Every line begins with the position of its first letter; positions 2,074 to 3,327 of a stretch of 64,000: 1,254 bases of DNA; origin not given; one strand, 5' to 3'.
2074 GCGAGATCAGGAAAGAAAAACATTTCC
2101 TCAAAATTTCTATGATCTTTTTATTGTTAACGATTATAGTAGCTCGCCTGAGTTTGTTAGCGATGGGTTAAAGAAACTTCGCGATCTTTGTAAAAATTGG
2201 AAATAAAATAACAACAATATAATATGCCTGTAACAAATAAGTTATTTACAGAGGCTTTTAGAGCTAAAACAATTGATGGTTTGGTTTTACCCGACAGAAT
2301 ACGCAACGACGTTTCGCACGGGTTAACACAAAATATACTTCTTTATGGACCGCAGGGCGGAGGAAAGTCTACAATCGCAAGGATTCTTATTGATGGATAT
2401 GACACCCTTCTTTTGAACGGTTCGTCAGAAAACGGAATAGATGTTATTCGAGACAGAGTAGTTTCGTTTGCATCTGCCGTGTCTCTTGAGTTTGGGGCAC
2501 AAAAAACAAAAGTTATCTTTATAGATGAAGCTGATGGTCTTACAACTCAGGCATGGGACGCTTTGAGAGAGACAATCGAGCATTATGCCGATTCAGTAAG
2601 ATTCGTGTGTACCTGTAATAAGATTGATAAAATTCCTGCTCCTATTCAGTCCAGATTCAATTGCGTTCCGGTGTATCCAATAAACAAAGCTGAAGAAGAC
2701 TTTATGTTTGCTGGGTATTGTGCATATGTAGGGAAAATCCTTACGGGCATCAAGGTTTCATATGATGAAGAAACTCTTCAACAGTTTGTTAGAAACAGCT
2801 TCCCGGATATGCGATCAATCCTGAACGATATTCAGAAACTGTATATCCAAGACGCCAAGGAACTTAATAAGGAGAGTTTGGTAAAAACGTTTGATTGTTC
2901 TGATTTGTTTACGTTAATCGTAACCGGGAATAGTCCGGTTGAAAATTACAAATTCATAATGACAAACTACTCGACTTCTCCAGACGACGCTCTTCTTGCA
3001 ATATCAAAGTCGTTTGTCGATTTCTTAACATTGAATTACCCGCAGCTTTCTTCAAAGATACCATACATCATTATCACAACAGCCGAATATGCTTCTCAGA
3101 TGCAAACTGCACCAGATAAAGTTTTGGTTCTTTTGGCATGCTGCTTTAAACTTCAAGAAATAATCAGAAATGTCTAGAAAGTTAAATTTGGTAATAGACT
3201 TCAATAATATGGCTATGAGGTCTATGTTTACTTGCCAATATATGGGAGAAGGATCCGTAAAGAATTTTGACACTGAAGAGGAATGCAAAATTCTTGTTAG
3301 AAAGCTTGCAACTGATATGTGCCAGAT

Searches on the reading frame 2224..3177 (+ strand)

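Call 16: search_protein_families(library=phrogs, proteins=[window:2224-3177:+], max_evalue=0.001)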
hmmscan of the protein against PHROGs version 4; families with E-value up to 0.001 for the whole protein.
window:2224-3177:+ (317 aa): 4 families
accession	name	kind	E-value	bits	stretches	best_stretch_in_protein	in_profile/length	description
phrog_168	-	DNA, RNA and nucleotide metabolism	1.9e-50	173.3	1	5-311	8-308/314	clamp loader of DNA polymerase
phrog_5846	-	DNA, RNA and nucleotide metabolism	1.1e-19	72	1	27-233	29-230/380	clamp loader of DNA polymerase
phrog_11838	-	DNA, RNA and nucleotide metabolism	3.8e-13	50.4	1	36-211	41-210/420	clamp loader of DNA polymerase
phrog_7998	-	unknown function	0.00072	19.8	0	36-57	41-62/339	-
